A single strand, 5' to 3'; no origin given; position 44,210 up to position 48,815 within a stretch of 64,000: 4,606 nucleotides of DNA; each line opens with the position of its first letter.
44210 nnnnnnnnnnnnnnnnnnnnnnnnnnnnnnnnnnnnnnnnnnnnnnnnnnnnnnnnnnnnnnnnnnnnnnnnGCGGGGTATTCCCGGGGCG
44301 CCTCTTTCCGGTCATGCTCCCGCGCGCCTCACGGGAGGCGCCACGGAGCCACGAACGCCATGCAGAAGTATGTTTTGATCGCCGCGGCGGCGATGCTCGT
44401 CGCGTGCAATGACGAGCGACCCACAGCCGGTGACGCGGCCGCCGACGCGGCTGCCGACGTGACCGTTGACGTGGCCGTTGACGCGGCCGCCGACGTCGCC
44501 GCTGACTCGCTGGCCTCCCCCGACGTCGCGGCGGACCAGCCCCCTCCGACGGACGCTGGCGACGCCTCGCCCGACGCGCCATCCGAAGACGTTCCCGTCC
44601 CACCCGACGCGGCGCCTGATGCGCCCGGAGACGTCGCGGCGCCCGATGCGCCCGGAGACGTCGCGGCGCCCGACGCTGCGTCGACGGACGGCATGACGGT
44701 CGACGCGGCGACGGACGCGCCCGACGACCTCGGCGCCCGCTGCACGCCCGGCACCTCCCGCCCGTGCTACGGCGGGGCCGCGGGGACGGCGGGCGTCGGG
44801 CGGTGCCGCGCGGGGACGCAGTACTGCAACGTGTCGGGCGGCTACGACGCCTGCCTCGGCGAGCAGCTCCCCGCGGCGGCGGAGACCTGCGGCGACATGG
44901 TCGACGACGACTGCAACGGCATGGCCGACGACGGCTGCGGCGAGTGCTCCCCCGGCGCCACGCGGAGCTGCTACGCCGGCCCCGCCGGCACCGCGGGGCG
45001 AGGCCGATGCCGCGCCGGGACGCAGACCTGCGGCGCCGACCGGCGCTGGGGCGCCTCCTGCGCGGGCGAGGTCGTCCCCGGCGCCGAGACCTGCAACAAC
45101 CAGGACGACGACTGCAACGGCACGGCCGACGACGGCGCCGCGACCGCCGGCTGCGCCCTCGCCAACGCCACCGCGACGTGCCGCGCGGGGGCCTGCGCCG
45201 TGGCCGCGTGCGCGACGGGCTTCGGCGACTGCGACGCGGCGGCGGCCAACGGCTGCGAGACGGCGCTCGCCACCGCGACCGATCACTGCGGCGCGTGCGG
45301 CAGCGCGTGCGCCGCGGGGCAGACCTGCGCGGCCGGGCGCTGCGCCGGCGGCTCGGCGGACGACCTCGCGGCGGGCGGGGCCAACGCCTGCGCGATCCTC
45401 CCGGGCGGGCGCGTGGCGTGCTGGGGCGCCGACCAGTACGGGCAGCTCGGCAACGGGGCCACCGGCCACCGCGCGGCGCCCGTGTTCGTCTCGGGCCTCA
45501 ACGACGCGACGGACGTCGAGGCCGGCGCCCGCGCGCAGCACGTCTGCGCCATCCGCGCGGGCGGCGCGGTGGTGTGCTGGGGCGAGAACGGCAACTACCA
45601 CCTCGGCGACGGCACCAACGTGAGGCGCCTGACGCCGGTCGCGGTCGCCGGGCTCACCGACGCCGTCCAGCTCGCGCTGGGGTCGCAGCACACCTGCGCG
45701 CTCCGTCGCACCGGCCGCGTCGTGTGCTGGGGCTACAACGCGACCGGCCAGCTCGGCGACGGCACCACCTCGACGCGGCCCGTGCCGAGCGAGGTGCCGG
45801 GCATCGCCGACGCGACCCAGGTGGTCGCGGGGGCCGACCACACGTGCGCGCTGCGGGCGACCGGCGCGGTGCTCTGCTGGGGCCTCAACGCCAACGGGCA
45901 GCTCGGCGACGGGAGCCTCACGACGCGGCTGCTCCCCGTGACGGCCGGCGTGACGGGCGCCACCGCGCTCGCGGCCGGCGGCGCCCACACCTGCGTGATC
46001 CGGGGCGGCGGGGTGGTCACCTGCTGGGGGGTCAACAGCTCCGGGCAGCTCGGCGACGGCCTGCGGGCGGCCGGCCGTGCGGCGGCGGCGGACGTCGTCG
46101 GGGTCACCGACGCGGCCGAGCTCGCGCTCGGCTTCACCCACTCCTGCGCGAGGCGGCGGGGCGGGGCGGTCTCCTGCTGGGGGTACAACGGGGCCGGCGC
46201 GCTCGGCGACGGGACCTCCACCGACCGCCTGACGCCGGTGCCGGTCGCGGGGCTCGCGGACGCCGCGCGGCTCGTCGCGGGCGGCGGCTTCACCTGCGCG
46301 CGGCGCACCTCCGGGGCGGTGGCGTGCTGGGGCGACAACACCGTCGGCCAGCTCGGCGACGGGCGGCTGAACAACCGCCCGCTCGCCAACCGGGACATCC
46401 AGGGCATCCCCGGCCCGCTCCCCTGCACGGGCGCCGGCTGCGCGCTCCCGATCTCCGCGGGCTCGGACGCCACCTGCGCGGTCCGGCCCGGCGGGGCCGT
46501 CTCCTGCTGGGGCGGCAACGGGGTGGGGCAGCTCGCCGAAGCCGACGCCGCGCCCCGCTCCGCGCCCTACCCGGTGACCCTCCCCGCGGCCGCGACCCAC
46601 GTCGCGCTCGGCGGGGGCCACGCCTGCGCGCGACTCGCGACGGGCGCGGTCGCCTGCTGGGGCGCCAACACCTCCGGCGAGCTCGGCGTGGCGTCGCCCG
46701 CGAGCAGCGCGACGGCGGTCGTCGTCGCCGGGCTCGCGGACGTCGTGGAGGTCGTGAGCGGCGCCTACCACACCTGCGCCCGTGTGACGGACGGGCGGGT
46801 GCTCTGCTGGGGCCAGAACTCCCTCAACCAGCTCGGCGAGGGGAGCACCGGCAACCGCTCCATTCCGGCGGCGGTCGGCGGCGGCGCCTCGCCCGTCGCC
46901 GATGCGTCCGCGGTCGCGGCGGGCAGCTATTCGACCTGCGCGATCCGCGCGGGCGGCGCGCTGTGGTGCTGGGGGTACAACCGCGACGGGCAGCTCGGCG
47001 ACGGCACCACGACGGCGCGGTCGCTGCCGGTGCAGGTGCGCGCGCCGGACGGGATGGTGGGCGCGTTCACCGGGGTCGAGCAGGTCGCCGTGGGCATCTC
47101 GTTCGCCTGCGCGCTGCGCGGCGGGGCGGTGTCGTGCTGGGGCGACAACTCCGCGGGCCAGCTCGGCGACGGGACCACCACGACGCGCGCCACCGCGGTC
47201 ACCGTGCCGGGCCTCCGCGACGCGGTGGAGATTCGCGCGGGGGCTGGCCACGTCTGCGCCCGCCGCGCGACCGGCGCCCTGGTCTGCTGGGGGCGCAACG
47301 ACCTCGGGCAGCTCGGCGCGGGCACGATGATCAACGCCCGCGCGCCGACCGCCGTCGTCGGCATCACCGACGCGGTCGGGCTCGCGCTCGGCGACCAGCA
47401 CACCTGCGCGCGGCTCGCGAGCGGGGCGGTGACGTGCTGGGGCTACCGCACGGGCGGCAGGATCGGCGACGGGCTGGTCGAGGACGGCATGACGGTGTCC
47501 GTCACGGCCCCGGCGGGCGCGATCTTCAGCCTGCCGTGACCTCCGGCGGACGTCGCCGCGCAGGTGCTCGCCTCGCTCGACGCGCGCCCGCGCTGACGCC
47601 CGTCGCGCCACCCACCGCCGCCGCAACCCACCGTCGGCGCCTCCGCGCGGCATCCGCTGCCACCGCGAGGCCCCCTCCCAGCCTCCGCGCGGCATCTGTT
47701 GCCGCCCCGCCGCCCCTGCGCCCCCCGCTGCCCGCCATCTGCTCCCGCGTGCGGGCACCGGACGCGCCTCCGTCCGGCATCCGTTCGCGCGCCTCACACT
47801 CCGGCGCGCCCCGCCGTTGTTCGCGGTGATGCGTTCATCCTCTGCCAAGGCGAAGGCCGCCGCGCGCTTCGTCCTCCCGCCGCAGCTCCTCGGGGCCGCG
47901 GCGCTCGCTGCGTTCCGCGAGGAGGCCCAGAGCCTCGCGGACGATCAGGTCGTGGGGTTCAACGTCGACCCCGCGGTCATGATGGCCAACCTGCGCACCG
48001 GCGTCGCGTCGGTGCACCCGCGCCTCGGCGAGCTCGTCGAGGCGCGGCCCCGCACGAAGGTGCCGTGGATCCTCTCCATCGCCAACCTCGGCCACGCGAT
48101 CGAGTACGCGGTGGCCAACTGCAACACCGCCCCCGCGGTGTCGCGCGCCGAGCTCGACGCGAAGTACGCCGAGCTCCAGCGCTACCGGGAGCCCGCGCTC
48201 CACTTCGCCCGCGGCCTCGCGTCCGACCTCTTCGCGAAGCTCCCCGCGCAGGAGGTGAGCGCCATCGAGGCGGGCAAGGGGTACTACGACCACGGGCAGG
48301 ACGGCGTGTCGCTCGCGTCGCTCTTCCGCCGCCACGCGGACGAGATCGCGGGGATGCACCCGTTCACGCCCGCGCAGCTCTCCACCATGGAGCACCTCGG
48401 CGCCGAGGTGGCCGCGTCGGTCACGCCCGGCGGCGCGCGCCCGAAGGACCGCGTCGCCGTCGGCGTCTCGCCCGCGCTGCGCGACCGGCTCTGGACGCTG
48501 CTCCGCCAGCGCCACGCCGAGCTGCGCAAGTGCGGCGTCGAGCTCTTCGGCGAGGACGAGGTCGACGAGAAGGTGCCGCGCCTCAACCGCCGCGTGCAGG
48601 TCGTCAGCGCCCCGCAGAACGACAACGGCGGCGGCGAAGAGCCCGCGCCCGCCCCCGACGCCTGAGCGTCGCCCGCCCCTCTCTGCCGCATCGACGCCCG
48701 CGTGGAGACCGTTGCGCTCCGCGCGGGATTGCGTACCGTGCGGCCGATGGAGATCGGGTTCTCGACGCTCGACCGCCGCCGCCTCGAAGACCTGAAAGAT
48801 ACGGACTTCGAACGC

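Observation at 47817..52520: Avs-like STAND NTPase with an N-terminal nuclease-like module (candidate antiviral defense gene), plus an upstream unknown gene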

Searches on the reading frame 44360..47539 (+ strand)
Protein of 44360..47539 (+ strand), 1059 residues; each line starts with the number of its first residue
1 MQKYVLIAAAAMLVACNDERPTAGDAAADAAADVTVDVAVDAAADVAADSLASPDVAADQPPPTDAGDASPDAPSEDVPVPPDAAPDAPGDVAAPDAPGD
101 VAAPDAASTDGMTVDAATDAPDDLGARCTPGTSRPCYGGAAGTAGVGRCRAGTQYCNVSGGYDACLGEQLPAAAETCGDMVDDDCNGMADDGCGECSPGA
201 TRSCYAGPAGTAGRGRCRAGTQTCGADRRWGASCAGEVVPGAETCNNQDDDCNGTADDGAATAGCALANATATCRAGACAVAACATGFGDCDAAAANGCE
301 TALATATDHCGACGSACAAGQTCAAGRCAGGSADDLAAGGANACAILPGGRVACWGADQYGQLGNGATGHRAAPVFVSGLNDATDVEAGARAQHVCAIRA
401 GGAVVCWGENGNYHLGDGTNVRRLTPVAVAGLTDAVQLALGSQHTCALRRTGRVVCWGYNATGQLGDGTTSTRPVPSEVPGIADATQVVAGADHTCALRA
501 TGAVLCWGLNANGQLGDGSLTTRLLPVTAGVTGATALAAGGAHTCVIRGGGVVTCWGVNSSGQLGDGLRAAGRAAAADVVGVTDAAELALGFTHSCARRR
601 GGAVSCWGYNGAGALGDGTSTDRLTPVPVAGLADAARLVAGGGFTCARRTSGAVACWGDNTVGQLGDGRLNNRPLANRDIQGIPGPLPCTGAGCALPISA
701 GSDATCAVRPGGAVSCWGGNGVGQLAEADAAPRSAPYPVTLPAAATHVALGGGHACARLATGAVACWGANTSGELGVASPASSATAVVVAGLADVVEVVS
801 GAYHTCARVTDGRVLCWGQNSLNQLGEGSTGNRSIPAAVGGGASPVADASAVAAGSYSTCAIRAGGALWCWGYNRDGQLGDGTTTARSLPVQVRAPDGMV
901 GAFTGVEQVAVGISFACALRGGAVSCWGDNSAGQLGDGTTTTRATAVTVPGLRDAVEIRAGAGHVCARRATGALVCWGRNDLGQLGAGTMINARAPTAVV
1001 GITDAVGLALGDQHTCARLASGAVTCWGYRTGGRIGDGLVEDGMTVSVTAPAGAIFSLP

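Call 3: search_protein_families(library=pfam, proteins=[window:44360-47539:+], max_evalue=0.1)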
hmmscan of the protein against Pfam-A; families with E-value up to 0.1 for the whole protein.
window:44360-47539:+ (1059 aa): 5 families
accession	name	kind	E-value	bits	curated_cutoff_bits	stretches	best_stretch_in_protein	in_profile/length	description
PF25390.1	WD40_RLD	-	1.3e-139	466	150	4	435-756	33-362/363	RCC1-like domain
PF13540.12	RCC1_2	-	1.5e-93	305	22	14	486-514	2-30/30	Regulator of chromosome condensation (RCC1) repeat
PF00415.24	RCC1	-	3e-86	284.3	21.7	12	452-498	2-50/50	Regulator of chromosome condensation (RCC1) repeat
PF25384.1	Alsin_RLD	-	1.5e-13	51.3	100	3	762-868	242-352/405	Alsin RCC1-like domain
PF11617.13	Cu-binding_MopE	-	0.00016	22.2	27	1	171-191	11-30/30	Putative metal-binding motif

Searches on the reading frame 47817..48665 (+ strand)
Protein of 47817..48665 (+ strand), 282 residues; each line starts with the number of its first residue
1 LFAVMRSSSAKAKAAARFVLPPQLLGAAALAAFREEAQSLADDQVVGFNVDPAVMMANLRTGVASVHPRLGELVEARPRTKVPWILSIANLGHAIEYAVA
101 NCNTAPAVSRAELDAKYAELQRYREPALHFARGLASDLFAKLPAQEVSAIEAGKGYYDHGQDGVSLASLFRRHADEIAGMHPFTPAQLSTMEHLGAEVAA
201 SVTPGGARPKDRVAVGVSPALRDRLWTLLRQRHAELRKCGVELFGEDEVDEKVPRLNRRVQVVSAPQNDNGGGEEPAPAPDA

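Call 3: search_protein_families(library=pfam, proteins=[window:47817-48665:+], max_evalue=0.1)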
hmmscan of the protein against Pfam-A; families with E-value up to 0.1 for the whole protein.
window:47817-48665:+ (282 aa): 0 families

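Call 4: search_protein_families(library=padloc, proteins=[window:47817-48665:+], max_evalue=0.1)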
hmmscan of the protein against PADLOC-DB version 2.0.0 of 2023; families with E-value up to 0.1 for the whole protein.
window:47817-48665:+ (282 aa): 0 families

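Call 5: search_protein_families(library=ncbifam, proteins=[window:47817-48665:+], max_evalue=0.1)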
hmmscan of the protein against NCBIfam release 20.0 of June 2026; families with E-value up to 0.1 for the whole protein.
window:47817-48665:+ (282 aa): 0 families

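Call 10: find_homologous_proteins(query=window:47817-48665:+)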
Query window:47817-48665:+ (282 aa): 12 proteins with E <= 0.001 among 8000 candidates.
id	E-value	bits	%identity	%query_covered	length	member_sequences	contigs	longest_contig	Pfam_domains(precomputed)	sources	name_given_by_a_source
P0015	2.0e-177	606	100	99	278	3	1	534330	-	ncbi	ncbi:MAG: hypothetical protein U0324_11540 [Polyangiales bacterium]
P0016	1.1e-145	502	84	99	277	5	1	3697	-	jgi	jgi:hypothetical protein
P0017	2.6e-122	425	73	94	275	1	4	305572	-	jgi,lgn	jgi:hypothetical protein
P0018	7.5e-118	411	71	95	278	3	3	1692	-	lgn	-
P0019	2.3e-112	393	70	94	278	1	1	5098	-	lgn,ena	-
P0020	2.2e-101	357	64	91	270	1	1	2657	-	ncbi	-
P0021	1.3e-93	331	61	96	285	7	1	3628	-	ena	-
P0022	2.8e-83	298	56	93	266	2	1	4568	-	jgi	jgi:hypothetical protein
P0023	3.5e-83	297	56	93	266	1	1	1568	-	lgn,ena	-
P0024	4.0e-34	136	40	76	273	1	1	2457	-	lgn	-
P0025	8.3e-19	86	41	41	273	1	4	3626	-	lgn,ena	-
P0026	5.6e-16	77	41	79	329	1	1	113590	-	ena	-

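Call 15: find_encoding_contigs(protein=P0017, flank=10000, max_places=4)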
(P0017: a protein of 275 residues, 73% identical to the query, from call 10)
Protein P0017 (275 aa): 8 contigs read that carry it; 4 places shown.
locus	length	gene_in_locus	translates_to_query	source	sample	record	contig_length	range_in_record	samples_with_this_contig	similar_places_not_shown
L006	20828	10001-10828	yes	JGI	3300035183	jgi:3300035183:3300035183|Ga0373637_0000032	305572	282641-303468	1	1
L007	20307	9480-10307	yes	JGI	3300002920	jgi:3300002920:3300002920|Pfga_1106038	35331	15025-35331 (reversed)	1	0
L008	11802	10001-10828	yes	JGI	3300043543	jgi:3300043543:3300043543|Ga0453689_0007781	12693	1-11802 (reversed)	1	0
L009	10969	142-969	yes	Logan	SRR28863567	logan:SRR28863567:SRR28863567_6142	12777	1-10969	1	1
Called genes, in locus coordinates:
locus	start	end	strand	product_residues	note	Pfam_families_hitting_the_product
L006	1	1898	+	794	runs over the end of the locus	PF07494:Reg_prop (faint)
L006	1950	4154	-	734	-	PF01138:RNase_PH, PF03725:RNase_PH_C, PF03726:PNPase, PF01138:RNase_PH, PF00013:KH_1, PF00575:S1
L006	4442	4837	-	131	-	PF00312:Ribosomal_S15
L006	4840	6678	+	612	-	PF13623:SurA_N_2, PF13624:SurA_N_3, PF13145:Rotamase_2, PF13616:Rotamase_3, PF00639:Rotamase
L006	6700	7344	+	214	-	PF02985:HEAT (faint), PF13646:HEAT_2 (faint), PF08216:CTNNBL (faint), PF00514:Arm (faint)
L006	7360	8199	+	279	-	PF01209:Ubie_methyltran, PF08241:Methyltransf_11, PF08242:Methyltransf_12, PF13649:Methyltransf_25, PF13847:Methyltransf_31 (weak)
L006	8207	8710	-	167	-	-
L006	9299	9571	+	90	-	-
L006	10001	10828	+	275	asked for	-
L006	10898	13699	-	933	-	PF05157:MshEN, PF13513:HEAT_EZ (faint), PF03130:HEAT_PBS (faint), PF02985:HEAT (faint), PF12717:Cnd1 (faint), PF13646:HEAT_2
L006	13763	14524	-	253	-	PF04452:Methyltrans_RNA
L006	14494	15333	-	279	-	PF06325:PrmA, PF05175:MTS (weak), PF12847:Methyltransf_18 (weak), PF13649:Methyltransf_25 (weak), PF13847:Methyltransf_31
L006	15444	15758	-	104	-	-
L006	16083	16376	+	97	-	PF13145:Rotamase_2, PF13616:Rotamase_3, PF00639:Rotamase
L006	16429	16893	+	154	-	PF00578:AhpC-TSA, PF08534:Redoxin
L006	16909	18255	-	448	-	PF06965:Na_H_antiport_1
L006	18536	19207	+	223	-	PF20533:DUF6748 (weak)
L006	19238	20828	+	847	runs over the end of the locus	PF01564:Spermine_synth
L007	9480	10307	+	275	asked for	-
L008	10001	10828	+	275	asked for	-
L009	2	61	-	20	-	?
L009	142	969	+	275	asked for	-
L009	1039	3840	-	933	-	PF05157:MshEN, PF13513:HEAT_EZ (faint), PF03130:HEAT_PBS (faint), PF02985:HEAT (faint), PF12717:Cnd1 (faint), PF13646:HEAT_2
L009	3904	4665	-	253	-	PF04452:Methyltrans_RNA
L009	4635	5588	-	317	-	PF06325:PrmA, PF05175:MTS (weak), PF12847:Methyltransf_18 (weak), PF13847:Methyltransf_31, PF13649:Methyltransf_25 (weak)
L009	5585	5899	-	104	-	-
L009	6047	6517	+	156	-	PF13616:Rotamase_3, PF00639:Rotamase, PF13145:Rotamase_2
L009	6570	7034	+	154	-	PF00578:AhpC-TSA, PF08534:Redoxin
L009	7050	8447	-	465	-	PF06965:Na_H_antiport_1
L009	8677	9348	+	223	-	PF20533:DUF6748 (weak)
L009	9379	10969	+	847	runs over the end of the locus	PF01564:Spermine_synth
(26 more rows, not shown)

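Call 16: find_encoding_contigs(protein=P0026, flank=10000, max_places=3)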
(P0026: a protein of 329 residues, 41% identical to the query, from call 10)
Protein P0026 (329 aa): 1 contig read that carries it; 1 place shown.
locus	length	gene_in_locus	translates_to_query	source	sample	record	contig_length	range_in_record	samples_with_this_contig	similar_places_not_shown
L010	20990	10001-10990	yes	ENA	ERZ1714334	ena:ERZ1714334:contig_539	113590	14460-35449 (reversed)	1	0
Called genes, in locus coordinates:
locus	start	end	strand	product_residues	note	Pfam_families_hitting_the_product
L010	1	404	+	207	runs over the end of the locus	-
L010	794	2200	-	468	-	-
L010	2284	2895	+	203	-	-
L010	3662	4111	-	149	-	-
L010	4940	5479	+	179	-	-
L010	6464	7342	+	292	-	-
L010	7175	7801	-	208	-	-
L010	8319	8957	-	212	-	-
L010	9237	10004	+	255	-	-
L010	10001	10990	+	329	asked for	-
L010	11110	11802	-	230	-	-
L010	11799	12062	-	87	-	-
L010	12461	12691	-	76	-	-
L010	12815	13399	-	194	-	-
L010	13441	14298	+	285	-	-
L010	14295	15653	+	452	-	-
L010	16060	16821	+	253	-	-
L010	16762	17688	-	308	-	PF06325:PrmA (weak)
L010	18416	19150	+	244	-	-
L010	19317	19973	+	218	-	-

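Call 94: find_encoding_contigs(protein=P0016, flank=5000, max_places=3)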
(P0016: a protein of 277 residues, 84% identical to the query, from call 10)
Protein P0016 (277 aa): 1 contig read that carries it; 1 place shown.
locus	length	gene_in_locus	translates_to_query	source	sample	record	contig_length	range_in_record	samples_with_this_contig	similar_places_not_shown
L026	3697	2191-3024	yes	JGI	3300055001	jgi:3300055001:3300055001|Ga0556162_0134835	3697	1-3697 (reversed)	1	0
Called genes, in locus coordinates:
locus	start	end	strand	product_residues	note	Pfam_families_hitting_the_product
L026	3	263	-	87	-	?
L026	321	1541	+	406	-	PF01071:GARS_A (weak), PF02222:ATP-grasp (faint)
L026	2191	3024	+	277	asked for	-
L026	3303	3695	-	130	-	?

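Call 95: find_encoding_contigs(protein=P0019, flank=5000, max_places=3)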
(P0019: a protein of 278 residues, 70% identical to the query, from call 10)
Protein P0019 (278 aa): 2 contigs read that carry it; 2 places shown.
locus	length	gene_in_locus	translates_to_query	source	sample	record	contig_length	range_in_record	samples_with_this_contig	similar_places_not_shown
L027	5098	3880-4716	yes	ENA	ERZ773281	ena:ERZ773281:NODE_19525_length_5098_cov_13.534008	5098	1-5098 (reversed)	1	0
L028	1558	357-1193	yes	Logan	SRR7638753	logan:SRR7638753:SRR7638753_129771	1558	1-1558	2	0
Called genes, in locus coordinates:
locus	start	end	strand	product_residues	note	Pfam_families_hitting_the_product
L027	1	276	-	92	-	?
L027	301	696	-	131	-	PF12680:SnoaL_2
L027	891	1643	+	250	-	-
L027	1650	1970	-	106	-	PF01329:Pterin_4a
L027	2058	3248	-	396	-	-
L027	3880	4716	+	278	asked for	-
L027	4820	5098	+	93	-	?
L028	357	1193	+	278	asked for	-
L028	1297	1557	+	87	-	?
